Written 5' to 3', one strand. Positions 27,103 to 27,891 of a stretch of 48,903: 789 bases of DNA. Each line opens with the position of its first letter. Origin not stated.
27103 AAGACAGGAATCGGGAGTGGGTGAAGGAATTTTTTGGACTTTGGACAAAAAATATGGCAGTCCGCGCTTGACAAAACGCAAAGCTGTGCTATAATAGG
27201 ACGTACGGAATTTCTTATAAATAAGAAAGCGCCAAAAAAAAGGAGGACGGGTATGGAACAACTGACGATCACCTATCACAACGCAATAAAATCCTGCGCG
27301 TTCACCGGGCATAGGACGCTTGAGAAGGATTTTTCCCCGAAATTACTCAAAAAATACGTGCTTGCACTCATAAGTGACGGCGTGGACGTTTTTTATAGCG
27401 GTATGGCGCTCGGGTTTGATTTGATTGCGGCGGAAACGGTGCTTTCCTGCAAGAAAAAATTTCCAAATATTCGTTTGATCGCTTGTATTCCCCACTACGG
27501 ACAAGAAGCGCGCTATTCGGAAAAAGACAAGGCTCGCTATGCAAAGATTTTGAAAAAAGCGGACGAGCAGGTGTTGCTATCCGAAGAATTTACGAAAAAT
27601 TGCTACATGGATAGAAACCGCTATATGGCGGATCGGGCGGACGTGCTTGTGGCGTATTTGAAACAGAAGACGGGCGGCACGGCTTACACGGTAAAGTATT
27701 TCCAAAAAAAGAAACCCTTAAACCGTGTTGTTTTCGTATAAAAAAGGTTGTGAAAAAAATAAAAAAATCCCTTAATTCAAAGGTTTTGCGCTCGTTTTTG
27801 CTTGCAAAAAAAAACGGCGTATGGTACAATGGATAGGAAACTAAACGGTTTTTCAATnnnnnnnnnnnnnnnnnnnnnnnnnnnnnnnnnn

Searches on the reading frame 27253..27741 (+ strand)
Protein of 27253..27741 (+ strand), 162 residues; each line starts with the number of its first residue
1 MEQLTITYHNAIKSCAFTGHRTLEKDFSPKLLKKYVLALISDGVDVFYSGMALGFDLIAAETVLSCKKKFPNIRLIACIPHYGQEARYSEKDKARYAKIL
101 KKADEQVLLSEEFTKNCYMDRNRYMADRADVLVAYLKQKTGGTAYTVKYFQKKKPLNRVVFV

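Call 12: search_protein_families(library=pfam, proteins=[window:27253-27741:+])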
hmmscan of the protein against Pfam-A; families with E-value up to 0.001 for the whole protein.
window:27253-27741:+ (162 aa): 2 families
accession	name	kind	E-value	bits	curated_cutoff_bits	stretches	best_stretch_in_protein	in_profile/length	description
PF06908.16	YpsA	-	4.1e-18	66.4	27.7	1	30-154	26-153/168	YspA SLOG family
PF02481.21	DNA_processg_A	-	7.3e-07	29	29.6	1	13-152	45-179/212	DNA recombination-mediator protein A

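Call 15: find_homologous_proteins(query=window:27253-27741:+)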
Query window:27253-27741:+ (162 aa): 876 proteins with E <= 0.001 among 925 candidates; the best 120 are listed.
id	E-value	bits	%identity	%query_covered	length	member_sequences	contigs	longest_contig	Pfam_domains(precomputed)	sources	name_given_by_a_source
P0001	1.0e-97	342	94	100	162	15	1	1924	PF02481.22,PF06908.17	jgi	jgi:uncharacterized phage-like protein YoqJ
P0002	7.6e-85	300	97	87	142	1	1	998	PF02481.22,PF06908.17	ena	-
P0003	1.6e-77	276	77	100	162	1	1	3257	PF02481.22,PF06908.17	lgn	-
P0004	1.7e-77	276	75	100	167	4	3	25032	PF02481.22,PF06908.17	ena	-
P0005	4.0e-76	272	73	100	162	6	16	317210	PF06908.17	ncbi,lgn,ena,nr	ncbi:MAG: DUF1273 family protein [Clostridia bacterium]|nr:DUF1273 family protein [Clostridia bacter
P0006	5.1e-75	268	72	100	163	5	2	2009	PF06908.17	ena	-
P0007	1.0e-74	267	73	100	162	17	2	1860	PF02481.22,PF06908.17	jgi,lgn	jgi:uncharacterized phage-like protein YoqJ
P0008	2.3e-61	224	66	93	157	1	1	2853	PF06908.17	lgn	-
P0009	8.9e-60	219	61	100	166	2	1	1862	PF06908.17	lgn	-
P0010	1.1e-59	218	65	100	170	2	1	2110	PF06908.17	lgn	-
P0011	1.2e-59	218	96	64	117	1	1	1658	PF06908.17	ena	-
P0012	2.3e-59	217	66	99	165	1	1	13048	PF06908.17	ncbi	-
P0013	3.7e-59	217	61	100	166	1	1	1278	PF06908.17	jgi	jgi:uncharacterized phage-like protein YoqJ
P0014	1.5e-58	215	63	99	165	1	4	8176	PF06908.17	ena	-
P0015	3.1e-58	214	64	99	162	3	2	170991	PF06908.17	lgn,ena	-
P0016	3.4e-58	214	64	93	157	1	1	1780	PF06908.17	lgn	-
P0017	4.6e-58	213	62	94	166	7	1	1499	PF06908.17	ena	-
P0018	5.5e-58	213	61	99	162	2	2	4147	PF06908.17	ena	-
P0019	5.7e-58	213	63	99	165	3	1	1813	PF06908.17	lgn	-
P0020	6.2e-58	213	66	93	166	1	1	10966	PF06908.17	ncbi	-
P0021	1.1e-57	212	61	100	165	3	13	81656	PF06908.17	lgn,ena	-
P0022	1.2e-57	212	63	99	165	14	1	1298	PF06908.17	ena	-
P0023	1.2e-57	212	59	99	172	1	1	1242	PF06908.17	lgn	-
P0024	1.8e-57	211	60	100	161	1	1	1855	PF06908.17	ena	-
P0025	1.8e-57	211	60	99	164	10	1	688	PF06908.17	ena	-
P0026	1.9e-57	211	61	99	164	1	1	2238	PF02481.22,PF06908.17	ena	-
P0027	2.1e-57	211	65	93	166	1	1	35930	PF06908.17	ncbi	-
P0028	3.1e-57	210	60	100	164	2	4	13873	PF06908.17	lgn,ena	-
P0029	3.1e-57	210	62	99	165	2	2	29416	PF06908.17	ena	-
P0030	3.2e-57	210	60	100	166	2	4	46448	PF06908.17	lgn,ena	-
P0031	1.4e-56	208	60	99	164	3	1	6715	PF06908.17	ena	-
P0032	1.4e-56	208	61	100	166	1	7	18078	PF06908.17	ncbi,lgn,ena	-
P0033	1.6e-56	208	59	95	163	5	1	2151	PF06908.17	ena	-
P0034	1.8e-56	208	59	99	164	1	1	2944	PF06908.17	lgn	-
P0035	1.8e-56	208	60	99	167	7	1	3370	PF06908.17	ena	-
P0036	2.1e-56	208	59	100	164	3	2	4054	PF06908.17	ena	-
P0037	3.2e-56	207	59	99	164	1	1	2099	PF06908.17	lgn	-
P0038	3.2e-56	207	59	99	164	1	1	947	PF06908.17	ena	-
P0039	3.3e-56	207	60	100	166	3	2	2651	PF06908.17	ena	-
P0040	3.5e-56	207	57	99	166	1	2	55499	PF06908.17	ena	-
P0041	3.7e-56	207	63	99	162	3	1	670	PF06908.17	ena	-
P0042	4.6e-56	207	60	100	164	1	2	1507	PF06908.17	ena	-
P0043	5.2e-56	206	59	99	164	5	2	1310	PF06908.17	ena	-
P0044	5.4e-56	206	61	100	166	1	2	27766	PF06908.17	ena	-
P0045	7.1e-56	206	61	100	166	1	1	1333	PF06908.17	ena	-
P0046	7.2e-56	206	60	100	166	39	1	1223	PF06908.17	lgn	-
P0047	7.6e-56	206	59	100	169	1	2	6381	PF06908.17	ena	-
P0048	8.7e-56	206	59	99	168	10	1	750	PF06908.17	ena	-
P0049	9.6e-56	206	61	100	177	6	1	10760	PF06908.17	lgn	-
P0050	1.2e-55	205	59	99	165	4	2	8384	PF06908.17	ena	-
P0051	1.3e-55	205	59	99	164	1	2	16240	PF06908.17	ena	-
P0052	1.3e-55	205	61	99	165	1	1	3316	PF06908.17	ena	-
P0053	1.7e-55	205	59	100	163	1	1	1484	PF06908.17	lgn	-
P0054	2.3e-55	204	62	99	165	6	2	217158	PF06908.17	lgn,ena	-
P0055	2.8e-55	204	59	100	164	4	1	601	PF06908.17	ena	-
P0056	3.1e-55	204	60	100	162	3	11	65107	PF06908.17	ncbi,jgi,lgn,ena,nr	ncbi:MAG: DUF1273 domain-containing protein [Clostridiales bacterium]|nr:DUF1273 domain-containing p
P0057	3.3e-55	204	59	93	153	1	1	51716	PF06908.17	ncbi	-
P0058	3.5e-55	204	60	100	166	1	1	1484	PF06908.17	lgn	-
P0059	3.9e-55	204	57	100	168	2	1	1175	PF02481.22,PF06908.17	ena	-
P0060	4.0e-55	204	62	92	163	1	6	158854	PF06908.17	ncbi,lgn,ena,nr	ncbi:MAG: DUF1273 family protein [Clostridia bacterium]|nr:DUF1273 family protein [Clostridia bacter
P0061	4.6e-55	203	56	100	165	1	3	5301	PF06908.17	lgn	-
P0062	5.1e-55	203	60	100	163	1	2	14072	PF06908.17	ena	-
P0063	5.1e-55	203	58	100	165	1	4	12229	PF06908.17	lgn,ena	-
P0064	5.5e-55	203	62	99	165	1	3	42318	PF06908.17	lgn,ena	-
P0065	5.7e-55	203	61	92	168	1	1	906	PF02481.22,PF06908.17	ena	-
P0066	6.1e-55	203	61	93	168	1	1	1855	PF02481.22,PF06908.17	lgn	-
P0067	6.4e-55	203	56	100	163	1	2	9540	PF06908.17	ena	-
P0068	7.2e-55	203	62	93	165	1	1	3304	PF06908.17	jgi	-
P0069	8.3e-55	203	58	95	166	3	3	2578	PF06908.17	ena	-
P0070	8.3e-55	203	57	99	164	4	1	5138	PF06908.17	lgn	-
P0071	8.6e-55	203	60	100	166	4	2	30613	PF06908.17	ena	-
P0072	8.9e-55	202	57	100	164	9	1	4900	PF06908.17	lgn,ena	-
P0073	9.8e-55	202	58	100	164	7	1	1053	PF06908.17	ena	-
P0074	1.1e-54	202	59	100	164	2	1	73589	PF06908.17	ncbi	-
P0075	1.1e-54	202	64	93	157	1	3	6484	PF06908.17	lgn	-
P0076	1.2e-54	202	56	100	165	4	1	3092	PF06908.17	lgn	-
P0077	1.4e-54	202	64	93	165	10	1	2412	PF06908.17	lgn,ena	-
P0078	1.5e-54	202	58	100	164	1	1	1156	PF06908.17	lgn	-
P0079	1.6e-54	202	58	99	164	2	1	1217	PF06908.17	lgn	-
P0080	1.6e-54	202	57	99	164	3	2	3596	PF06908.17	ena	-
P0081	2.0e-54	201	59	100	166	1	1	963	PF06908.17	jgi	jgi:uncharacterized phage-like protein YoqJ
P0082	2.2e-54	201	61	93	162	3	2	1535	PF06908.17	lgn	-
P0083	2.2e-54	201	62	93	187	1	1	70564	PF06908.17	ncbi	-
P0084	2.4e-54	201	57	100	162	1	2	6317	PF06908.17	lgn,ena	-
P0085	2.4e-54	201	58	99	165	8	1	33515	PF06908.17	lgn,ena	-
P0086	2.4e-54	201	60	92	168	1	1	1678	PF06908.17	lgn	-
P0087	2.6e-54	201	60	94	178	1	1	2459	PF06908.17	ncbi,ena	-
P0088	3.2e-54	201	58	99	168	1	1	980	PF02481.22,PF06908.17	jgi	jgi:uncharacterized phage-like protein YoqJ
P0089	3.3e-54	201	62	92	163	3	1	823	PF06908.17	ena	-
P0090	3.4e-54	201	57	99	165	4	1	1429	PF06908.17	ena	-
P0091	4.0e-54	200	59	99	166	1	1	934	PF06908.17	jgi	jgi:uncharacterized phage-like protein YoqJ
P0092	4.1e-54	200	56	100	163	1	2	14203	PF06908.17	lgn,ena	-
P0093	4.5e-54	200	58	99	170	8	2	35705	PF06908.17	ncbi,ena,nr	ncbi:MAG: DUF1273 family protein [Clostridia bacterium]|nr:DUF1273 family protein [Clostridia bacter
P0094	4.8e-54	200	57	99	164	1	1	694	PF06908.17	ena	-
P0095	4.9e-54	200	55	100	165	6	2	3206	PF06908.17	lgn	-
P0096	5.9e-54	200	58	100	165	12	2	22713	PF06908.17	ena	-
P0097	6.1e-54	200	60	94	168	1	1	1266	PF06908.17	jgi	jgi:uncharacterized phage-like protein YoqJ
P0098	6.7e-54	200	59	99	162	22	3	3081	PF06908.17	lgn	-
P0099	7.4e-54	199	56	100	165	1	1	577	PF06908.17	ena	-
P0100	8.1e-54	199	57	98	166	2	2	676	PF06908.17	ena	-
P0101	8.2e-54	199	59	99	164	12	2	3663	PF06908.17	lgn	-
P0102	8.4e-54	199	56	100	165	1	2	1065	PF06908.17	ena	-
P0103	8.4e-54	199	57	100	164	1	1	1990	PF06908.17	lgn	-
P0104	8.6e-54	199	62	93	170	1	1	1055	PF06908.17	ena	-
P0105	1.0e-53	199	64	91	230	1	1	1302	PF02481.22,PF00072.31,PF06908.17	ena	-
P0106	1.1e-53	199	58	99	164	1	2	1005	PF06908.17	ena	-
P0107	1.2e-53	199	58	95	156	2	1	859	PF06908.17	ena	-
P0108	1.2e-53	199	60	100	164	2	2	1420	PF06908.17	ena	-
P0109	1.5e-53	199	60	99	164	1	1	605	PF06908.17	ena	-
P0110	1.9e-53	198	55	98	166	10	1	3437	PF06908.17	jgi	jgi:uncharacterized phage-like protein YoqJ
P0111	2.0e-53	198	57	99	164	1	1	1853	PF06908.17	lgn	-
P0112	2.0e-53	198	56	100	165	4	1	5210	PF06908.17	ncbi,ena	-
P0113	2.1e-53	198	60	100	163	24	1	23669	PF06908.17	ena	-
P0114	2.2e-53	198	59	100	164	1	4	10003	PF06908.17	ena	-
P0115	2.4e-53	198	56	100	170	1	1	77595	PF06908.17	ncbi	-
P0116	2.4e-53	198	56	100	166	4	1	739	PF06908.17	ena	-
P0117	2.5e-53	198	60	100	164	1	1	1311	PF06908.17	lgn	-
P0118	2.6e-53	198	60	99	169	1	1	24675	PF06908.17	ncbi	-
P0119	2.6e-53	198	56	100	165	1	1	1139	PF06908.17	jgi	jgi:uncharacterized phage-like protein YoqJ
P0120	2.7e-53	198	56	99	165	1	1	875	PF06908.17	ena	-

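Call 16: find_encoding_contigs(protein=P0005, flank=10000, max_places=3)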
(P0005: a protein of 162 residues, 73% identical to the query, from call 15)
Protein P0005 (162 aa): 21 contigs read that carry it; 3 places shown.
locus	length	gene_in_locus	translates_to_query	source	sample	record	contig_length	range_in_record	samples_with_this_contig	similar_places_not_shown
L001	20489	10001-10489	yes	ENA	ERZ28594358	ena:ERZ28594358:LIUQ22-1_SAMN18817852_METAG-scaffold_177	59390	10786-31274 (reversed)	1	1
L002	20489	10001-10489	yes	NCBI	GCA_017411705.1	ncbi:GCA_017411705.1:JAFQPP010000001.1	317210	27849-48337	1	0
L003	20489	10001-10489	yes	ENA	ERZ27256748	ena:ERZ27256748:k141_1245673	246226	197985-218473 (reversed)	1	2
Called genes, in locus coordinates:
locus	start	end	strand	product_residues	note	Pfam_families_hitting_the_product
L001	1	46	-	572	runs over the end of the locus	PF05833:NFACT_N, PF05670:NFACT-R_1, PF18297:NFACT-R_2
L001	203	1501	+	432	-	PF05697:Trigger_N, PF00254:FKBP_C, PF05698:Trigger_C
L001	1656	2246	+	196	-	PF00574:CLP_protease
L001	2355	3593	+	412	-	PF06689:zf-C4_ClpX, PF05496:RuvB_N (faint), PF01078:Mg_chelatase (faint), PF00004:AAA, PF07724:AAA_2, PF07728:AAA_5 (faint), PF10431:ClpB_D2-small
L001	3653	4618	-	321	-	PF00892:EamA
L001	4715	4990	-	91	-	PF01016:Ribosomal_L27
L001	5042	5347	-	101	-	PF00829:Ribosomal_L21p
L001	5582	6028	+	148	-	-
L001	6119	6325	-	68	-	PF12844:HTH_19, PF13560:HTH_31, PF01381:HTH_3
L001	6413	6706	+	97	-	-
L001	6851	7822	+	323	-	PF13177:DNA_pol3_delta2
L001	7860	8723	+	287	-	PF04468:PSP1, PF28472:PSP1_3rd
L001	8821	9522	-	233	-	PF02527:GidB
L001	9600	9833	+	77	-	-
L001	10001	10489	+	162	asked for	PF06908:YpsA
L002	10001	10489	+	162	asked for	PF06908:YpsA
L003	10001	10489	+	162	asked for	PF06908:YpsA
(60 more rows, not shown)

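Call 17: find_encoding_contigs(protein=P0054, flank=10000, max_places=2)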
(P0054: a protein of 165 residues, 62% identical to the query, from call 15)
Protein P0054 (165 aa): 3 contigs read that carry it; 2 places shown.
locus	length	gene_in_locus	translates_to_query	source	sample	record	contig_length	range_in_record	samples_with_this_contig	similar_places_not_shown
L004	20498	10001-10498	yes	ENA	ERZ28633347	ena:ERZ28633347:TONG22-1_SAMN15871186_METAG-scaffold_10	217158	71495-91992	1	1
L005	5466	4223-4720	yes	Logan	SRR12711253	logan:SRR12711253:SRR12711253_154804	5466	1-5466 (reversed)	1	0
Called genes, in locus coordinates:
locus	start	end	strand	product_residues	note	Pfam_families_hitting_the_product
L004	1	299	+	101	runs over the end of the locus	PF00829:Ribosomal_L21p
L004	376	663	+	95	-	PF01016:Ribosomal_L27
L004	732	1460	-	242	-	PF02397:Bac_transf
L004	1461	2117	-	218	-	PF03193:RsgA_GTPase (weak), PF01926:MMR_HSR1, PF02421:FeoB_N (weak)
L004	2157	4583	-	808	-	PF02190:LON_substr_bdg, PF08298:AAA_PrkA (faint), PF00004:AAA, PF07724:AAA_2 (faint), PF07728:AAA_5, PF22667:Lon_lid, PF05362:Lon_C, PF13541:ChlI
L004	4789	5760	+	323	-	PF13177:DNA_pol3_delta2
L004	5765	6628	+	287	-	PF04468:PSP1, PF28472:PSP1_3rd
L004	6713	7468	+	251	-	-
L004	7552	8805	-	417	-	-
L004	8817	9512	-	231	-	PF02527:GidB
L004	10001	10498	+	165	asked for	PF06908:YpsA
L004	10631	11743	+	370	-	PF00712:DNA_pol3_beta, PF02767:DNA_pol3_beta_2, PF00712:DNA_pol3_beta (weak), PF02768:DNA_pol3_beta_3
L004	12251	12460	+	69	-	PF00825:Ribonuclease_P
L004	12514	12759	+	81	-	PF01809:YidD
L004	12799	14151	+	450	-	PF02096:60KD_IMP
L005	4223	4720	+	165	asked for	PF06908:YpsA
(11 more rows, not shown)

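Call 18: find_encoding_contigs(protein=P0060, flank=10000, max_places=2)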
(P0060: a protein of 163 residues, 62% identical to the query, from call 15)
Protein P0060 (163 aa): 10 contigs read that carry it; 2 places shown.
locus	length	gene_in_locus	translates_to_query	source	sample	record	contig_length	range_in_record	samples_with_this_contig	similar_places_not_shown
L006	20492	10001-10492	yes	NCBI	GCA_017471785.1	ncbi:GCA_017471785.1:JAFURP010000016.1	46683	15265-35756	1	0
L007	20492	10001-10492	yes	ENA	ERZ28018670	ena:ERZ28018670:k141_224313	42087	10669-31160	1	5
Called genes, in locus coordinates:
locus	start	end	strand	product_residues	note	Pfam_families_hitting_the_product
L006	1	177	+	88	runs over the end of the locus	PF20648:DUF6809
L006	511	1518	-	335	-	PF06277:EutA (weak), PF06723:MreB_Mbl, PF14450:FtsA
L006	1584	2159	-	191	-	PF02545:Maf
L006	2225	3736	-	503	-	PF02541:Ppx-GppA, PF21447:Ppx-GppA_III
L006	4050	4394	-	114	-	PF01925:TauE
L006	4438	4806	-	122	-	PF01925:TauE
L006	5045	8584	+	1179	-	-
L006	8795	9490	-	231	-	PF02527:GidB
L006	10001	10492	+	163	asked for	PF06908:YpsA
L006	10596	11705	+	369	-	PF00712:DNA_pol3_beta, PF02767:DNA_pol3_beta_2, PF02768:DNA_pol3_beta_3, PF00712:DNA_pol3_beta (weak)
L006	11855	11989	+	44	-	PF00468:Ribosomal_L34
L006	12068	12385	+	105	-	PF00825:Ribonuclease_P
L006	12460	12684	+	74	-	PF01809:YidD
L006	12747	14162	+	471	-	PF02096:60KD_IMP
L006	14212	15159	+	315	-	PF14804:Jag_N, PF13083:KH_KhpA-B, PF01424:R3H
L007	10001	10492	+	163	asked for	PF06908:YpsA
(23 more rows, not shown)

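Call 79: search_solved_structures(query=window:27253-27741:+, max_evalue=0.01, show_alignments=1)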
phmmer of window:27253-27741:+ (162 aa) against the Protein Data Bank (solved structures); distinct sequences matched with E-value up to 0.01: 1.
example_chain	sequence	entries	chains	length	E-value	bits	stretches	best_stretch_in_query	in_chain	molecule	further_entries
2nx2_A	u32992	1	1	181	1.8e-11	47.2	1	28-154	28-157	Hypothetical protein ypsA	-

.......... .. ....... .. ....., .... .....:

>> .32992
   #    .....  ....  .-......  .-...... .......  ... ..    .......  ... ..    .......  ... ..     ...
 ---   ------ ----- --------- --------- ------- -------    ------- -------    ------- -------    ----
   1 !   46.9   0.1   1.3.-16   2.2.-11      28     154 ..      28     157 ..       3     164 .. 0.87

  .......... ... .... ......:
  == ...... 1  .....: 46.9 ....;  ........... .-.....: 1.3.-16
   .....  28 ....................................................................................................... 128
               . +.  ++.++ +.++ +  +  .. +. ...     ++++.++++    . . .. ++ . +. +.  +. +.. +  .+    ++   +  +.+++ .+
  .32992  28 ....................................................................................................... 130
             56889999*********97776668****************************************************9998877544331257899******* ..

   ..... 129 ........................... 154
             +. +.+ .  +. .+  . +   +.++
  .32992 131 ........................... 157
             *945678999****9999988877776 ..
